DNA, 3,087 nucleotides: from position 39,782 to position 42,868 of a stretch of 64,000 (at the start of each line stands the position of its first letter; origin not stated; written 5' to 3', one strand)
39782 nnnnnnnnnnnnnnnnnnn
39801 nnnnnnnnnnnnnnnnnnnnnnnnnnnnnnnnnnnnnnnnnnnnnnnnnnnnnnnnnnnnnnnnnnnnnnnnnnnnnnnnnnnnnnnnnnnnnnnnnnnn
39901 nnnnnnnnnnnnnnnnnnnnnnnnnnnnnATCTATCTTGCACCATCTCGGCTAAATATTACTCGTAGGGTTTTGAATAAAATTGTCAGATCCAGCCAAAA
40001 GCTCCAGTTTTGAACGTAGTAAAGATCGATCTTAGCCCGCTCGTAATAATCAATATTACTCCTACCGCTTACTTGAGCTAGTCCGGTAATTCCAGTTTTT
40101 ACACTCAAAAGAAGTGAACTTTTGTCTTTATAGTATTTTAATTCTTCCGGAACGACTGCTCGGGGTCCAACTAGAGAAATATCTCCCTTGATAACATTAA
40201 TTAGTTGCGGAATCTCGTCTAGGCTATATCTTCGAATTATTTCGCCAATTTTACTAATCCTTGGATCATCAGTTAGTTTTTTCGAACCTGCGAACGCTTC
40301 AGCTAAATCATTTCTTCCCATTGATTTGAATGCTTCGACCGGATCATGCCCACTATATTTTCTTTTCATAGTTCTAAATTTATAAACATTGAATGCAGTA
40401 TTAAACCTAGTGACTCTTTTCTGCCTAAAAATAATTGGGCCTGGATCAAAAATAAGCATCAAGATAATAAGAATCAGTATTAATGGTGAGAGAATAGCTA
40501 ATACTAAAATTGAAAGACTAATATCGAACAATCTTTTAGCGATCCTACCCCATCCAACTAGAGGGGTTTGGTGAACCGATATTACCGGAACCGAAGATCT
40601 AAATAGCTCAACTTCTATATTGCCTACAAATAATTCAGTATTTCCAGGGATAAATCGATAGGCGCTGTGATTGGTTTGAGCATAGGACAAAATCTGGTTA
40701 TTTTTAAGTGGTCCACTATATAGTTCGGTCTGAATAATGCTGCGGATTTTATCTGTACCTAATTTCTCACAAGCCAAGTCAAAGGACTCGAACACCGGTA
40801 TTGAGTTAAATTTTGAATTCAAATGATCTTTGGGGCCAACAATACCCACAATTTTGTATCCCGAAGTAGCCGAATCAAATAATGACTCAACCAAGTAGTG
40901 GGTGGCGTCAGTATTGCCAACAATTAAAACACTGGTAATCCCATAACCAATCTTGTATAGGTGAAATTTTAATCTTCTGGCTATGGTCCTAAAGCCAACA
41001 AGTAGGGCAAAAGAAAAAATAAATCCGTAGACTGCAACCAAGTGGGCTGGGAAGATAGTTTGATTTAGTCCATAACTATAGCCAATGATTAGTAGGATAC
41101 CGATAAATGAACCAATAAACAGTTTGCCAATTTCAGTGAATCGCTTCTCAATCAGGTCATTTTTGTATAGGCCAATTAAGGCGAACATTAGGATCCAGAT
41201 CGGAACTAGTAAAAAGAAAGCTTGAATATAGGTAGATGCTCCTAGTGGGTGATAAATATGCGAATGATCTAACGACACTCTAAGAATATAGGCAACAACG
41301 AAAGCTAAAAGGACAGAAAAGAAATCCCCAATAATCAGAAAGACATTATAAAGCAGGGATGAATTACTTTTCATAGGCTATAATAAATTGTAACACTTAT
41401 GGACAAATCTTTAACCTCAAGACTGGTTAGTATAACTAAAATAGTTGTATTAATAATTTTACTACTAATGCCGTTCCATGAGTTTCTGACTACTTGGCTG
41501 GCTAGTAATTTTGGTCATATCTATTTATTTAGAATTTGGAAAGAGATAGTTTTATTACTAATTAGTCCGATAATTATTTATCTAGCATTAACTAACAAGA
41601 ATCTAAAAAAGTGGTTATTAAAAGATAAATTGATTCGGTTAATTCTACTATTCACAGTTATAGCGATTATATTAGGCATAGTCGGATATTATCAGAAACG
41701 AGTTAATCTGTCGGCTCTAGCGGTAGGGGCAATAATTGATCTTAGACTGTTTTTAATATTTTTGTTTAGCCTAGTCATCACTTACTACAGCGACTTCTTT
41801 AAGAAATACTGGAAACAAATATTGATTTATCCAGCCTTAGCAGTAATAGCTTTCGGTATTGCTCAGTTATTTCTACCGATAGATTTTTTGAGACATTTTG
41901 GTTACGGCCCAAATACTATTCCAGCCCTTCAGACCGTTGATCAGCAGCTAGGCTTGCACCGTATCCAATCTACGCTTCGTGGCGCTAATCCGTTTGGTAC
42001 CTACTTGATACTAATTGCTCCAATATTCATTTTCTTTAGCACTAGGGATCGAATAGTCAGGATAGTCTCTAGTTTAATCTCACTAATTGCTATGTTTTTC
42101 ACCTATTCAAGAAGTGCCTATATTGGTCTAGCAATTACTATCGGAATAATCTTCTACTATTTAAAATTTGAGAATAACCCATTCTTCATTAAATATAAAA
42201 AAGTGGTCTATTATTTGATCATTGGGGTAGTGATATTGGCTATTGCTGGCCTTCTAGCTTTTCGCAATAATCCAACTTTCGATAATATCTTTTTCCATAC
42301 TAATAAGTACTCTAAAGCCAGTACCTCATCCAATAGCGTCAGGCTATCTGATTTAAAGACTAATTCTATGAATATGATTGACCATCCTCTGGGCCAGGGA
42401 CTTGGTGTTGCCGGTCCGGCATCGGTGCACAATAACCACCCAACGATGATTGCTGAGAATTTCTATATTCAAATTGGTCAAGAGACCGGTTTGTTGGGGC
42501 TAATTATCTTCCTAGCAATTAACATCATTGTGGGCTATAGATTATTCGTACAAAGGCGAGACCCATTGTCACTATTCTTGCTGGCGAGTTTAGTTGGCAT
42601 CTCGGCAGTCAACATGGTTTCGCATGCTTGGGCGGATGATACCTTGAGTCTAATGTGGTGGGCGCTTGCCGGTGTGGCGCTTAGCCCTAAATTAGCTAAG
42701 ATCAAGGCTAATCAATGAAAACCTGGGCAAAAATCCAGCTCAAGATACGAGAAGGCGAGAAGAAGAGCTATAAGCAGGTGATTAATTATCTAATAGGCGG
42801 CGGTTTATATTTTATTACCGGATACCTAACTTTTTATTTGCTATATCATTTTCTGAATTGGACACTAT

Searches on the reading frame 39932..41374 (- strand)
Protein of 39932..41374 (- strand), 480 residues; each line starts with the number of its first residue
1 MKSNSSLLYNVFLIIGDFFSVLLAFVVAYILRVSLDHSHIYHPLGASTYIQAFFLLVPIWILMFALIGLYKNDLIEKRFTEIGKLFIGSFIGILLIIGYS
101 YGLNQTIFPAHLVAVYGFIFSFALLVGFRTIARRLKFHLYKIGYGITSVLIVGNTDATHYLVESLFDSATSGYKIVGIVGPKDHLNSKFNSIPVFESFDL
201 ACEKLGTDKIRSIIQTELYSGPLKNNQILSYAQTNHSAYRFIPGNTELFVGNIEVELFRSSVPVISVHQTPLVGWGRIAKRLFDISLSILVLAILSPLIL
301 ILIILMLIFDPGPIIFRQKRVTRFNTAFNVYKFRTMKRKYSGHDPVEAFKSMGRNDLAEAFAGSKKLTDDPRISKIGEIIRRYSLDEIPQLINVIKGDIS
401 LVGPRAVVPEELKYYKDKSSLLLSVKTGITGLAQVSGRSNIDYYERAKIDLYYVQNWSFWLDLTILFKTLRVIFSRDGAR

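Call 66: search_protein_families(library=pfam, proteins=[window:39932-41374:-], max_evalue=0.0001)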
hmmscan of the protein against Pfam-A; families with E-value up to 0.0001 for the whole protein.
window:39932-41374:- (480 aa): 2 families
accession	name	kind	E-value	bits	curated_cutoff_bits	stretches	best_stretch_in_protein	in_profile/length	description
PF02397.22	Bac_transf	-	3.4e-60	203.1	27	1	280-474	1-178/179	Bacterial sugar transferase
PF13727.12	CoA_binding_3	-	8.4e-08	32.9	25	1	67-214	3-146/175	CoA-binding domain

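Call 82: search_protein_families(library=ncbifam, proteins=[window:39932-41374:-], max_evalue=0.001)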
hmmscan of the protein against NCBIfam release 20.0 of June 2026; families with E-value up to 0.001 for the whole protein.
window:39932-41374:- (480 aa): 10 families
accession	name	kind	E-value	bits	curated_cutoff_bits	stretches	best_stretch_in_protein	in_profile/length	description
TIGR03025.1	EPS_sugtrans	subfamily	7.5e-108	361.6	295.55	1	17-480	3-445/445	exopolysaccharide biosynthesis polyprenyl glycosylphosphotransferase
TIGR03022.1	WbaP_sugtrans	subfamily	2.6e-92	310.5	403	1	13-480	1-456/456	undecaprenyl-phosphate galactose phosphotransferase WbaP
TIGR03023.1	WcaJ_sugtrans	equivalog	8.8e-89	298.8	410.75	1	17-477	3-450/453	undecaprenyl-phosphate glucose phosphotransferase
NF052601.1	undeca_RfbP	equivalog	1.4e-60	204.6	330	1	275-474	40-236/244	undecaprenyl-phosphate galactose phosphotransferase family protein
NF011751.0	PRK15204.1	equivalog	2.2e-57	194.7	907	1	110-479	113-475/476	undecaprenyl-phosphate galactose phosphotransferase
TIGR03013.1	EpsB_2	subfamily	1.3e-48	166.2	393.35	1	22-480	8-443/443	TIGR03013 family XrtA/PEP-CTERM system glycosyltransferase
NF007518.0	PRK10124.1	equivalog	1.7e-48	165.6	684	1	59-470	58-454/464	undecaprenyl-phosphate glucose phosphotransferase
NF041877.1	EPS_EpsZ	equivalog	9.8e-45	153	800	1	279-479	265-458/459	exopolysaccharide biosynthesis polyisoprenyl-phosphate hexose-1-phosphate transferase EpsZ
NF050817.1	PolSacchBiosHfsE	equivalog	2.2e-30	105.8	750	1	278-472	270-458/467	polysaccharide biosynthesis protein HfsE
NF045514.1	glycotran_HepC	equivalog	6.3e-23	81.2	140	1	277-407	114-212/220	heterocyst development glycosyltransferase HepC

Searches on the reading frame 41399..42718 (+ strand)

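Call 66: search_protein_families(library=pfam, proteins=[window:41399-42718:+], max_evalue=0.0001)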
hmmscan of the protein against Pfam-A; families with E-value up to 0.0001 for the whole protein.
window:41399-42718:+ (439 aa): 1 family
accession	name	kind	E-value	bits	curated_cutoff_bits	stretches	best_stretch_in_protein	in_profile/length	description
PF04932.20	Wzy_C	-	2.1e-14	54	31.7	1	224-372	2-149/149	O-Antigen ligase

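Call 82: search_protein_families(library=ncbifam, proteins=[window:41399-42718:+], max_evalue=0.001)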
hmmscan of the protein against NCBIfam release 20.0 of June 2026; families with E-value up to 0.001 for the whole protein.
window:41399-42718:+ (439 aa): 0 families
